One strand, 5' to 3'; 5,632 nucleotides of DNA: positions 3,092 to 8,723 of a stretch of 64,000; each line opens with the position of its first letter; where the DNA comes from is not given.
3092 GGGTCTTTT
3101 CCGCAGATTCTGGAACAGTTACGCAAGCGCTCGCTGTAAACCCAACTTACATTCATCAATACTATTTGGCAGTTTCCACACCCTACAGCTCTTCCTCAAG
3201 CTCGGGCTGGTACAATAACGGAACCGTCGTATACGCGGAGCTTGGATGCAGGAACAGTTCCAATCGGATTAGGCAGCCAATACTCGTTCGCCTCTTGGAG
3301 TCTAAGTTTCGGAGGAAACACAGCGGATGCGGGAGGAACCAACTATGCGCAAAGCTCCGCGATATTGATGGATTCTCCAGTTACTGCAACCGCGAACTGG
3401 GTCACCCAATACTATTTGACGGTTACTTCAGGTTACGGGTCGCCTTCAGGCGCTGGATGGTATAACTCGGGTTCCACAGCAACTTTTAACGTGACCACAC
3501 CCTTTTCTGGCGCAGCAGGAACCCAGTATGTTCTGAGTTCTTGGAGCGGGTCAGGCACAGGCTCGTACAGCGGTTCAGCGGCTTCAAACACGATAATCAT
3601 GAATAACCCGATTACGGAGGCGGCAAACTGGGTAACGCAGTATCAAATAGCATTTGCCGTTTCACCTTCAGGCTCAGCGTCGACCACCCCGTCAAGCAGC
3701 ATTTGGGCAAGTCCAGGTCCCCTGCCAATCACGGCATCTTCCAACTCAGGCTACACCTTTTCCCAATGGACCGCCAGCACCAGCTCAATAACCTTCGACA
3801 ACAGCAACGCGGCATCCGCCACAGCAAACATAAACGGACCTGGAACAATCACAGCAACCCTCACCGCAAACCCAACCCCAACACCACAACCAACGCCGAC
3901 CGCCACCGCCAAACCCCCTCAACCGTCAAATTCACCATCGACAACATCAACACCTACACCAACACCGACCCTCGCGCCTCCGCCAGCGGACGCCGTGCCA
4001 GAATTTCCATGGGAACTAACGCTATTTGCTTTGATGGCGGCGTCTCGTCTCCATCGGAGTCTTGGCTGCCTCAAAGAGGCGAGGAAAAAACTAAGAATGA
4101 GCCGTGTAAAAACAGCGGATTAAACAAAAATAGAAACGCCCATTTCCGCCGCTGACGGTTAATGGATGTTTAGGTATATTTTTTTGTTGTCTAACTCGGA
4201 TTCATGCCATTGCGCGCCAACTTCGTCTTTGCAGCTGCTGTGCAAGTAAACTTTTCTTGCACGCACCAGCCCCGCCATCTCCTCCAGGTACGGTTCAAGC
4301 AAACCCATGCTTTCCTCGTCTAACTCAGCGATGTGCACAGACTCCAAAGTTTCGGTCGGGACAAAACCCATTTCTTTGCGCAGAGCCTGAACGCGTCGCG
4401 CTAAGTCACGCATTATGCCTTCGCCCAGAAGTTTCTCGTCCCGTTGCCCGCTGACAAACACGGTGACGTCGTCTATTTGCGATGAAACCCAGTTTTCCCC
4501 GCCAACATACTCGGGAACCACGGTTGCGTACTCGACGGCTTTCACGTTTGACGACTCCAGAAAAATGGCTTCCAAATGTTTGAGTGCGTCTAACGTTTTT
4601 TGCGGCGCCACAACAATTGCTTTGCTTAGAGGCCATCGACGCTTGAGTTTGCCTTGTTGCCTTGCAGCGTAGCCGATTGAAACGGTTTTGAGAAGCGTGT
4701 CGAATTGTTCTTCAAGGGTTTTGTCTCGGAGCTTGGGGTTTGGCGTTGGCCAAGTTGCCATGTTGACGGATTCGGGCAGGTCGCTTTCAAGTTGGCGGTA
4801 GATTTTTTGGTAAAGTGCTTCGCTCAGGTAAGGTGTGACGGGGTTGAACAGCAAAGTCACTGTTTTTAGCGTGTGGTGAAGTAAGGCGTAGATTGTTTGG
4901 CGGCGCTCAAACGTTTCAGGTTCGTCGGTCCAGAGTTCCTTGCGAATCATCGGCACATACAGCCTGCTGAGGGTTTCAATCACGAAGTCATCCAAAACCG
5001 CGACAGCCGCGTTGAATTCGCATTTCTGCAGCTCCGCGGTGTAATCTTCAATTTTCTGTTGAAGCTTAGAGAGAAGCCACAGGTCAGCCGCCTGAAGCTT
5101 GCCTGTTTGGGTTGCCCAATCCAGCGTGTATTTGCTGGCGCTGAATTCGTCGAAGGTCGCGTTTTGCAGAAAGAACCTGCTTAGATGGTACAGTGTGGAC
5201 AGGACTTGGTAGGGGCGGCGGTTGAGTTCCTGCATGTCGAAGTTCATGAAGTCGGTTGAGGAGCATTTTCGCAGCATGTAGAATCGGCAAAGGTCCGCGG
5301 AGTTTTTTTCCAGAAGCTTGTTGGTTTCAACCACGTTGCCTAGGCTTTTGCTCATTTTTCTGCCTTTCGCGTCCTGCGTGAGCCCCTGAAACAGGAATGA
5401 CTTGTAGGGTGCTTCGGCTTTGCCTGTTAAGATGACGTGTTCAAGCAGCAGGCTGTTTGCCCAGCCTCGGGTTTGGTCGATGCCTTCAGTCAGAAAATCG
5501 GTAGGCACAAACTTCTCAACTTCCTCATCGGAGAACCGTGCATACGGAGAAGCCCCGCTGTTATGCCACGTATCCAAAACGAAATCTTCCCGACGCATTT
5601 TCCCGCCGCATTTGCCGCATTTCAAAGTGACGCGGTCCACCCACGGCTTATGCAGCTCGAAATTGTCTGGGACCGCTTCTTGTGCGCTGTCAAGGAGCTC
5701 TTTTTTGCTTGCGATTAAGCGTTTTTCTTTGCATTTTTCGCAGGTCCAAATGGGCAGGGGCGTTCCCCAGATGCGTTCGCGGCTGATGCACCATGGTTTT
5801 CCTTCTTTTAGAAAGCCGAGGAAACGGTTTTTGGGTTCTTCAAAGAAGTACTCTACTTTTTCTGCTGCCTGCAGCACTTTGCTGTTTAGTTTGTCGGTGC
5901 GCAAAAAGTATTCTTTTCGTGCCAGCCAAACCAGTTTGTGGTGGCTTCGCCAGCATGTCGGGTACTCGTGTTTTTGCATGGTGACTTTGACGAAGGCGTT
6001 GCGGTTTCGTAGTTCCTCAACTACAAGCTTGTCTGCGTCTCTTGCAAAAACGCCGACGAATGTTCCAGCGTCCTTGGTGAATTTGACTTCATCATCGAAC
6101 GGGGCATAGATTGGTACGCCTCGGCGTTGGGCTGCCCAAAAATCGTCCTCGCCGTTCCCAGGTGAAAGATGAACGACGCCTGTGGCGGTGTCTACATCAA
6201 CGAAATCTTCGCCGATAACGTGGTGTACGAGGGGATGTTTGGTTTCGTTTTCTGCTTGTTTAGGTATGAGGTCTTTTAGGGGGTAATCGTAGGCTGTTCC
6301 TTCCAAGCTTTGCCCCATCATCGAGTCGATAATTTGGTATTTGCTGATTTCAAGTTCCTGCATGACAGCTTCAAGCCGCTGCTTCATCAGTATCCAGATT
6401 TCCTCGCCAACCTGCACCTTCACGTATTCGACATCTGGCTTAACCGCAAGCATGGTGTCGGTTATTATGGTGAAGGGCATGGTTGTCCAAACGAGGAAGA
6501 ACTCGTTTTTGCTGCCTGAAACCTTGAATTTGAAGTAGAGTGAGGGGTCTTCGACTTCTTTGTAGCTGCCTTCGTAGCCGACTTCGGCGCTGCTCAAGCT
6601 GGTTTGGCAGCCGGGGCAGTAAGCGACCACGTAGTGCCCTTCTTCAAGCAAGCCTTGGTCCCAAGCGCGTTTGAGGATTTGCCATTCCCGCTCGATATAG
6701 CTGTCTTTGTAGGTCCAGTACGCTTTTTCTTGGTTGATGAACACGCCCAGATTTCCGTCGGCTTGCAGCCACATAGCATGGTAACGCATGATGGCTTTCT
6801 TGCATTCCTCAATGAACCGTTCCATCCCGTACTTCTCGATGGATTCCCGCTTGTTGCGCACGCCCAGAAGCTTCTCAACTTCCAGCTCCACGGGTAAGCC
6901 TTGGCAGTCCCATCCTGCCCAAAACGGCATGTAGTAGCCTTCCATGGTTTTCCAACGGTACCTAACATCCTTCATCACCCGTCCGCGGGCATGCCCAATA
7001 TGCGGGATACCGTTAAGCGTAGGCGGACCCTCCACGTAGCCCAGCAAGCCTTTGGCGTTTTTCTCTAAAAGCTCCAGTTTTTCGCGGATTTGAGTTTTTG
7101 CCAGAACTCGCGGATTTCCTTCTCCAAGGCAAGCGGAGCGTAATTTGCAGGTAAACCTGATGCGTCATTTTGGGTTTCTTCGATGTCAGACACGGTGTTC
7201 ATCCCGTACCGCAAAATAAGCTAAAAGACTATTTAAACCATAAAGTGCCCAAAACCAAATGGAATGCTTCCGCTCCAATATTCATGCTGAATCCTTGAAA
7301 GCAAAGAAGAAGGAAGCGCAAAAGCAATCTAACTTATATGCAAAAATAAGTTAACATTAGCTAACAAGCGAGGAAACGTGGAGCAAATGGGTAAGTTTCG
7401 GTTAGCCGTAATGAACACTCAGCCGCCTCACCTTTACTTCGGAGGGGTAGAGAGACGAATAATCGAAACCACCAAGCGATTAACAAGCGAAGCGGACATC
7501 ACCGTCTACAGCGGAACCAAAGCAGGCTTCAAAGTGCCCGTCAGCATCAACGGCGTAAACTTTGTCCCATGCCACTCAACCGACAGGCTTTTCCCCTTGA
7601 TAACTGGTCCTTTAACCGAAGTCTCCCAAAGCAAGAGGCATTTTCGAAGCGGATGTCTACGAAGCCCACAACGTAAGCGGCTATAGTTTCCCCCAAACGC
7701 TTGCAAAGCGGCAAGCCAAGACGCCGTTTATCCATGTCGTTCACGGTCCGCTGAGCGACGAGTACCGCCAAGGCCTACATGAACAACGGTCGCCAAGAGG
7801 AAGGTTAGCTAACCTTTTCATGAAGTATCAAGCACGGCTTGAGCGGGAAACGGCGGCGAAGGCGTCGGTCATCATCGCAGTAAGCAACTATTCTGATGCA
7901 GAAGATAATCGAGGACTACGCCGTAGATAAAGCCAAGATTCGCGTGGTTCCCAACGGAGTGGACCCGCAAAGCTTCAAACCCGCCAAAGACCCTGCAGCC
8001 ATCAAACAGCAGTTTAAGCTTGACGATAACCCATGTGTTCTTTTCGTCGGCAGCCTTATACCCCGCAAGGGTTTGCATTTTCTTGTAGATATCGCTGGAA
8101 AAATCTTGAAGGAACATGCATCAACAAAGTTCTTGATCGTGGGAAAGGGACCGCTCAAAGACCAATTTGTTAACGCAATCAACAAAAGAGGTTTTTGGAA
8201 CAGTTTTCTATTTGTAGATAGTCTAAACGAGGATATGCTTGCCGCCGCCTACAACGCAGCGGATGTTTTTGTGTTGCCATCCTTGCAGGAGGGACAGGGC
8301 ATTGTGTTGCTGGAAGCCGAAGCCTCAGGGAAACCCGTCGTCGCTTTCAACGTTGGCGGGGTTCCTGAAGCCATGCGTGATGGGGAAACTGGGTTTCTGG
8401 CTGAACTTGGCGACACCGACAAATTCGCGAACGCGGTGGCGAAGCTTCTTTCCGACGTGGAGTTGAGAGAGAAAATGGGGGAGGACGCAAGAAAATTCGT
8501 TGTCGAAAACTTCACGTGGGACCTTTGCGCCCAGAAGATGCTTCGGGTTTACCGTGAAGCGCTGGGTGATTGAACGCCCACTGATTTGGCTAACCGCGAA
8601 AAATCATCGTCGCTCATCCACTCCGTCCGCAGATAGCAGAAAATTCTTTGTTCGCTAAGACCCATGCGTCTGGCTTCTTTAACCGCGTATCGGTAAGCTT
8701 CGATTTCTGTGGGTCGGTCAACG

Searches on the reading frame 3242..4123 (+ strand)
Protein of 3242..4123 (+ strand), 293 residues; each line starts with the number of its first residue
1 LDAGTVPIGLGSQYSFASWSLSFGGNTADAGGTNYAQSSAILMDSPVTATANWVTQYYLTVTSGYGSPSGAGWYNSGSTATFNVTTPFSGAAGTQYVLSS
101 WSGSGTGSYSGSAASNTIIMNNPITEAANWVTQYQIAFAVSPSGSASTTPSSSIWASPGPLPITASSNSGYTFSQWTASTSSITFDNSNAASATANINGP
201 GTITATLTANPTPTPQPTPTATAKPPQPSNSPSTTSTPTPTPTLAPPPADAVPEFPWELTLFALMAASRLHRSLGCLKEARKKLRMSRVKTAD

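Call 45: search_protein_families(library=pfam, proteins=[window:3242-4123:+], max_evalue=0.001)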
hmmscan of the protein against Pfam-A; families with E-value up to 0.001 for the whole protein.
window:3242-4123:+ (293 aa): 1 family
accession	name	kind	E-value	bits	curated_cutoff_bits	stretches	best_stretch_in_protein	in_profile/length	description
PF18998.6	Flg_new_2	-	2.7e-09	37.3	23.6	1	140-210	5-72/73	Divergent InlB B-repeat domain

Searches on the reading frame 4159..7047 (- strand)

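Call 45: search_protein_families(library=pfam, proteins=[window:4159-7047:-], max_evalue=0.001)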
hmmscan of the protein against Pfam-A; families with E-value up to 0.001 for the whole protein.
window:4159-7047:- (962 aa): 5 families
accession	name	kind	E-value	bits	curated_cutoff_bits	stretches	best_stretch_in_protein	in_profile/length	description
PF00133.28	tRNA-synt_1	-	1.9e-93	313.9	22.7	1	5-599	28-409/414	tRNA synthetases class I (I, L, M and V)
PF08264.19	Anticodon_1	-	4.5e-28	98.4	25.1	1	655-810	1-147/148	Anticodon-binding domain of tRNA ligase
PF09334.17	tRNA-synt_1g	-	1.6e-19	70.4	20.1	2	560-611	323-374/391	tRNA synthetases class I (M)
PF01406.26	tRNA-synt_1e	-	9.9e-08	32.1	27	1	549-606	239-294/301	tRNA synthetases class I (C) catalytic domain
PF19302.4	DUF5915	-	4.4e-06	26.8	27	1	846-896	85-135/195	Domain of unknown function (DUF5915)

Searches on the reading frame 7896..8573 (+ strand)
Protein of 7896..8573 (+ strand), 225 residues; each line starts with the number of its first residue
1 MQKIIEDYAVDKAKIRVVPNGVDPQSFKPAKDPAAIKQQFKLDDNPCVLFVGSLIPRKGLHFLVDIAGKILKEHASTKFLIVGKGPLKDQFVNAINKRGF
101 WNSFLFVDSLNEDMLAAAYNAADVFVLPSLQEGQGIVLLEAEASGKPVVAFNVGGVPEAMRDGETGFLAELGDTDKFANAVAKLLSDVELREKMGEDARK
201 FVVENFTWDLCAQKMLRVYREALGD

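Call 55: search_protein_families(library=pfam, proteins=[window:7896-8573:+], max_evalue=0.001)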
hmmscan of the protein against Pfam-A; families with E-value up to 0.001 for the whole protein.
window:7896-8573:+ (225 aa): 4 families
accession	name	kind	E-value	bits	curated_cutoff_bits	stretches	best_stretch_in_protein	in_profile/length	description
PF00534.26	Glycos_transf_1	-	4.4e-42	144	26.4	1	37-200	7-171/172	Glycosyl transferases group 1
PF13692.12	Glyco_trans_1_4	-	5.8e-38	130.8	27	1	46-187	2-142/142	Glycosyl transferases group 1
PF20706.3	GT4-conflict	-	9.4e-11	41.7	26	1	18-214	168-384/385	Family 4 Glycosyltransferase in conflict systems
PF13524.12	Glyco_trans_1_2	-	7.3e-08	32.9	25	1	73-216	11-143/144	Glycosyl transferase-like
